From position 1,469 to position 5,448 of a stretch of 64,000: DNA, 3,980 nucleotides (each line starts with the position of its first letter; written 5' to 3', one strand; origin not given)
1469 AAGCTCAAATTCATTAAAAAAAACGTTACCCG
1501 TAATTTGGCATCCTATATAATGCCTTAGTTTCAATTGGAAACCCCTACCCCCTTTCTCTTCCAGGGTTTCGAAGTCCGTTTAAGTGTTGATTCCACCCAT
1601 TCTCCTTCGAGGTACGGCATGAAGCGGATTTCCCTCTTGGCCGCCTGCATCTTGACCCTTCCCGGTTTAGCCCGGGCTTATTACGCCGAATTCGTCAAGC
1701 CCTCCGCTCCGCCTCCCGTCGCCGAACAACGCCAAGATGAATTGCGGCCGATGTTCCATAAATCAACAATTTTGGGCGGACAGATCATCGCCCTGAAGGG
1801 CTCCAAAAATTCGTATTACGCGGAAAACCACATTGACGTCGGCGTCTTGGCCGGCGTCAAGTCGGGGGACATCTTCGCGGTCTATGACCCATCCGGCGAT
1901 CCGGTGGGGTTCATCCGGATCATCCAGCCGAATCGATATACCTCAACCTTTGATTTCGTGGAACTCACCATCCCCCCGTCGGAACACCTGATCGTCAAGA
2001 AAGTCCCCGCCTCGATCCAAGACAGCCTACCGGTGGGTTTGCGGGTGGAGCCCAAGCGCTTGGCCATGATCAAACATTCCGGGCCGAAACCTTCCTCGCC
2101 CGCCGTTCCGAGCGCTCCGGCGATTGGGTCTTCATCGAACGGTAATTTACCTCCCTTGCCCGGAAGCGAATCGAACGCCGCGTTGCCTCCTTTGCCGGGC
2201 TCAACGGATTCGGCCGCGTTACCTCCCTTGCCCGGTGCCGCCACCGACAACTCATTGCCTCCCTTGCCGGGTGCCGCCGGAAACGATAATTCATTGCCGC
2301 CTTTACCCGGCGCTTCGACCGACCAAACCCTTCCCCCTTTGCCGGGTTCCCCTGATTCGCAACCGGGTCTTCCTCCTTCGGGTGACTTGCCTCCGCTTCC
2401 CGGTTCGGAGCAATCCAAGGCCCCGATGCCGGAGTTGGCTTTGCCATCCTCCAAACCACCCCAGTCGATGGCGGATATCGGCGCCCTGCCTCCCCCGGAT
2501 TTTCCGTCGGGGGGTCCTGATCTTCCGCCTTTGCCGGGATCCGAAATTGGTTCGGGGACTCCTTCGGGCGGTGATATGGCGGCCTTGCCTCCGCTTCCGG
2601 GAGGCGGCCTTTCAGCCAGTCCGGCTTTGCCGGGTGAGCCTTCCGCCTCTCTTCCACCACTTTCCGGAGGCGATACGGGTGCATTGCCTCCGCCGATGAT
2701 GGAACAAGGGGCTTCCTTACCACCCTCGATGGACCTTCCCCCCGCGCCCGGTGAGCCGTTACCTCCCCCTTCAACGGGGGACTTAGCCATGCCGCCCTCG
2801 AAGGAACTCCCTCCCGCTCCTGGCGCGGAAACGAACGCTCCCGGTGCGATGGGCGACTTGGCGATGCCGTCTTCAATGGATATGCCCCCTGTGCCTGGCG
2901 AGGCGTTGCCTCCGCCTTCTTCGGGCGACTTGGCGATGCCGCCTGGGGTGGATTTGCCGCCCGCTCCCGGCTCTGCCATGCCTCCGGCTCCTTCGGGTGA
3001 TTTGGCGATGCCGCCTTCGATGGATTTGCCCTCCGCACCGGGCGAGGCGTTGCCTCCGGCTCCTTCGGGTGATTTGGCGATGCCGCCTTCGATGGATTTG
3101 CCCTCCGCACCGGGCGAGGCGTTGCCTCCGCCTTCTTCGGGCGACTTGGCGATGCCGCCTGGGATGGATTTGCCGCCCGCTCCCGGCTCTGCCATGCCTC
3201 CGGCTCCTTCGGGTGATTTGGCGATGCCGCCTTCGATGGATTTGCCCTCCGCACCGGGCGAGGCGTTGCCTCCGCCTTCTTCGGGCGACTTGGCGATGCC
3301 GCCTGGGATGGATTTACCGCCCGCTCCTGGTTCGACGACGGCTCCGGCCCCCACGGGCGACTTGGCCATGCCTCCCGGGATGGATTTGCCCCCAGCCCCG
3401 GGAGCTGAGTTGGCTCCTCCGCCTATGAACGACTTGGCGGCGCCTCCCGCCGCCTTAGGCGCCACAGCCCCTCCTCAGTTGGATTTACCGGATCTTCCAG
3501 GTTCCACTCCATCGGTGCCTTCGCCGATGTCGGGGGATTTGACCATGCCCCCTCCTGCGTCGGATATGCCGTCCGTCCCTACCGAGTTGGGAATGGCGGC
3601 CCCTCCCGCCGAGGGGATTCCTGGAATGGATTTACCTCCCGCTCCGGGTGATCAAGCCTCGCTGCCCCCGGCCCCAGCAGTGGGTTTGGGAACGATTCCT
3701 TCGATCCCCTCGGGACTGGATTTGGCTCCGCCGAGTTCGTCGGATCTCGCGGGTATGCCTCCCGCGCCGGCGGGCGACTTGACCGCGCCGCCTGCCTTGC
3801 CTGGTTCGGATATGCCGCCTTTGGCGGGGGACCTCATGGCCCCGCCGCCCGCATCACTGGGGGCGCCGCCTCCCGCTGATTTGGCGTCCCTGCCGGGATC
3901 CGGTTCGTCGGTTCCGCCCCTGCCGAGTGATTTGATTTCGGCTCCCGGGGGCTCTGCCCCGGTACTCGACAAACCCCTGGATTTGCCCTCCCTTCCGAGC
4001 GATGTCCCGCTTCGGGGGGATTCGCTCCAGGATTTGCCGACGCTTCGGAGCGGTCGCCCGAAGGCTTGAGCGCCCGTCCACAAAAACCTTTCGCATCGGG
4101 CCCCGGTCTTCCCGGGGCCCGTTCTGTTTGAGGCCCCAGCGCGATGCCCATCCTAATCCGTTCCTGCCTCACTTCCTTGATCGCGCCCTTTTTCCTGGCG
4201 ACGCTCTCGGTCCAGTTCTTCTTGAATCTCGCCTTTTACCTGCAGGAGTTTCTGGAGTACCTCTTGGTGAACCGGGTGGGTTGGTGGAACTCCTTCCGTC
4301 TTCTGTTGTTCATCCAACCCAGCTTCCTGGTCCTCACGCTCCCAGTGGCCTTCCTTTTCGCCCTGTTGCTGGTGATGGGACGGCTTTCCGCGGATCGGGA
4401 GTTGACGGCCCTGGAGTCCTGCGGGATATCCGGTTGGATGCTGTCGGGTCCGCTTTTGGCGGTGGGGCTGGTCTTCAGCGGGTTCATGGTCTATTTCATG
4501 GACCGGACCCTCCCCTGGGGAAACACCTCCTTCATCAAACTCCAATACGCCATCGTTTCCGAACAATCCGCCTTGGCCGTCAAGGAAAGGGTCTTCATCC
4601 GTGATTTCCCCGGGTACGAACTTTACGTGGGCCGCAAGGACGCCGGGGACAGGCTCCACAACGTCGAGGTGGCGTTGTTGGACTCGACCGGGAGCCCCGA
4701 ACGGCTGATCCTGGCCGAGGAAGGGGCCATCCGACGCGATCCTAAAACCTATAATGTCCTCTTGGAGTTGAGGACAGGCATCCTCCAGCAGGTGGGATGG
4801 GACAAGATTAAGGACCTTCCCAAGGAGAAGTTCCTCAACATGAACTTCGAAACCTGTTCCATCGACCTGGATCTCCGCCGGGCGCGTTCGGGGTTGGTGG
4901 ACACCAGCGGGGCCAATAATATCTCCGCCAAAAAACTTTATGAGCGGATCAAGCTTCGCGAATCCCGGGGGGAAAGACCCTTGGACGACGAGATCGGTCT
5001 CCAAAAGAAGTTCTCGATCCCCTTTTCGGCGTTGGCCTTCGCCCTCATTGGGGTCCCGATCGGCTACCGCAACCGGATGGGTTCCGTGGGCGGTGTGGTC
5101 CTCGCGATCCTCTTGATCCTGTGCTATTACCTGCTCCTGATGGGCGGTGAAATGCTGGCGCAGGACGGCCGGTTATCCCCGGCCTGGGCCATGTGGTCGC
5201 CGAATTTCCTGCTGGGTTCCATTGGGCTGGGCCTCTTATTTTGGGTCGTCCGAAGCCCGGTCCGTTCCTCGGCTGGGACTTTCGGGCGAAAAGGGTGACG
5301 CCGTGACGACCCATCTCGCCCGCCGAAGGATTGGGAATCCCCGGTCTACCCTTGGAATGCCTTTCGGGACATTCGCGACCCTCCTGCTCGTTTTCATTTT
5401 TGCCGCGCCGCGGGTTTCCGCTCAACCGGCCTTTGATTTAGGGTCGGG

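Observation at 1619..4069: Secreted 800-aa LPPLPG proline-rich repeat protein carrying near-identical 72/144-bp tandem DNA repeats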

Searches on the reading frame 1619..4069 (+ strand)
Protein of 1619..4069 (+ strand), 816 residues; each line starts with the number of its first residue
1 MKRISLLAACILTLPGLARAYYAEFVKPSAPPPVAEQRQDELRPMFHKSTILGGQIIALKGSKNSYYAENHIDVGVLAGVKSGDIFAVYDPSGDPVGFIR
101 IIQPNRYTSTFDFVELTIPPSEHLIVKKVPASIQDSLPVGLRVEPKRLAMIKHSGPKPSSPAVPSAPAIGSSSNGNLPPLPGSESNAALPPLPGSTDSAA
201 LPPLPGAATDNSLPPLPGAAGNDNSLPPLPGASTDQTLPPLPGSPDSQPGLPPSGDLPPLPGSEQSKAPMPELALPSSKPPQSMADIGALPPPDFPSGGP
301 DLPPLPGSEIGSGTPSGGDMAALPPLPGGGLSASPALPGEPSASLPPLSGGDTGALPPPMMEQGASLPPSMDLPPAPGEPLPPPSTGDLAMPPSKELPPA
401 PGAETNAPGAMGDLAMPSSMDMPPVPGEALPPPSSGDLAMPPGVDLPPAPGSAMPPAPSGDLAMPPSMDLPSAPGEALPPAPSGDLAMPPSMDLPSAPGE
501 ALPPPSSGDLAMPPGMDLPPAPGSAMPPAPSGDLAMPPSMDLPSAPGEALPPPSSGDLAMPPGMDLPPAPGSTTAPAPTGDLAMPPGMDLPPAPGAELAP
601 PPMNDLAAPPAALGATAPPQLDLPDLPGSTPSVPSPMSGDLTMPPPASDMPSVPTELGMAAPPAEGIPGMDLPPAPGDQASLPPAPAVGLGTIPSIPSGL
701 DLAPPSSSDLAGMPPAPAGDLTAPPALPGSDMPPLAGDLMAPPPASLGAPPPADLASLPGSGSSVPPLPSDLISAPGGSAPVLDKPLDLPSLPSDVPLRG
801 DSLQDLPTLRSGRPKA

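Call 6: search_protein_families(library=pfam, proteins=[window:1619-4069:+], max_evalue=0.1)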
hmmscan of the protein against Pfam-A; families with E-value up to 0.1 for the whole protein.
window:1619-4069:+ (816 aa): 0 families

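Call 8: search_protein_families(library=ncbifam, proteins=[window:1619-4069:+], max_evalue=1)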
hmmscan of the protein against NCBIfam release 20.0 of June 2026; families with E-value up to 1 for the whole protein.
window:1619-4069:+ (816 aa): 0 families

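Call 12: find_encoding_contigs(protein=window:1619-4066:+, flank=8000, max_places=6)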
Protein window:1619-4066:+ (816 aa): no gene with exactly this product is on record in the collection.
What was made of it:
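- Tried and rejected: An exact look-up of the 816-aa product found nothing (call 12).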

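Call 52: list_cluster_members(proteins=[window:1619-4066:+, L002:7303-9750:+, L001:7303-9534:+, P0121, L007:4200-6119:+, L006:9406-11025:+])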
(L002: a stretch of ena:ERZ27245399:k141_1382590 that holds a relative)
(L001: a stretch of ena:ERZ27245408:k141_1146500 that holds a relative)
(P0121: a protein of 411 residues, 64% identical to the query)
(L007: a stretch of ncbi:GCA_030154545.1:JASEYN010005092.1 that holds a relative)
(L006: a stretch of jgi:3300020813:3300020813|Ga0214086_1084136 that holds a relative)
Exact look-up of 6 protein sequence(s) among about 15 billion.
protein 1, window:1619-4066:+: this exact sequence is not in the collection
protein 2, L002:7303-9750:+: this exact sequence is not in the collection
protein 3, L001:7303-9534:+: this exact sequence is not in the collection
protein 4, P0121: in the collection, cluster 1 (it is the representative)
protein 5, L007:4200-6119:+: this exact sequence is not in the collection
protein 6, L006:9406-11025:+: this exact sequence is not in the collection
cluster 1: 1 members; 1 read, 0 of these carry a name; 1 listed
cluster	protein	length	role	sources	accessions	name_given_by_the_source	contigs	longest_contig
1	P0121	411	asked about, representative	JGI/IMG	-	-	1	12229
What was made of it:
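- Tried and rejected: The reason came later: five of the six assembled versions looked up are not in that collection (call 52).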

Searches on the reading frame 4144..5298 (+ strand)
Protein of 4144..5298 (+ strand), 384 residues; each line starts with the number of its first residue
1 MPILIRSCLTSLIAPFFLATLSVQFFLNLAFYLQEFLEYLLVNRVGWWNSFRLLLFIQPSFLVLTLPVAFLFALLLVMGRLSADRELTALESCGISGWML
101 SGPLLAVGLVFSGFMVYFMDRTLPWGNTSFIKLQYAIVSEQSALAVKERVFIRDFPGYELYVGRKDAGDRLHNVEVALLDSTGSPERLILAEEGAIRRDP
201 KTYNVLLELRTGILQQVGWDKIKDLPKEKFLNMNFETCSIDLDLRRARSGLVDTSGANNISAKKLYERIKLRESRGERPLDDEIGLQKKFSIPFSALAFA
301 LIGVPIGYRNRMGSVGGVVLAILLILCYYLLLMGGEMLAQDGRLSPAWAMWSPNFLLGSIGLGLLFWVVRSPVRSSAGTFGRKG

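Call 6: search_protein_families(library=pfam, proteins=[window:4144-5298:+], max_evalue=0.1)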
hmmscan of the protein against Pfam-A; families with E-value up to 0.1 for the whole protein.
window:4144-5298:+ (384 aa): 1 family
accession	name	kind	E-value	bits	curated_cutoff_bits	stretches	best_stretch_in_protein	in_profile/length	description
PF03739.19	LptF_LptG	-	5e-74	249.9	27.9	1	9-365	3-351/353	Lipopolysaccharide export system permease LptF/LptG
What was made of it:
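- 4144..5298 (+): Downstream neighbour: an LptF/LptG-family LPS export permease. This is context. Pfam PF03739, E 5e-74 (call 6).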

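Call 49: search_protein_families(library=ncbifam, proteins=[window:4144-5298:+], max_evalue=0.001)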
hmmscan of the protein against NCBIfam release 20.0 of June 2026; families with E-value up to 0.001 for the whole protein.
window:4144-5298:+ (384 aa): 2 families
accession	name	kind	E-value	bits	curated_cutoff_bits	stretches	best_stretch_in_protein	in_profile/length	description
TIGR04407.1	LptF_YjgP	equivalog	4.3e-50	170.4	230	1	5-367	2-347/347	LPS export ABC transporter permease LptF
TIGR04408.1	LptG_lptG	equivalog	1.3e-35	122.6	240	1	13-367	10-350/351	LPS export ABC transporter permease LptG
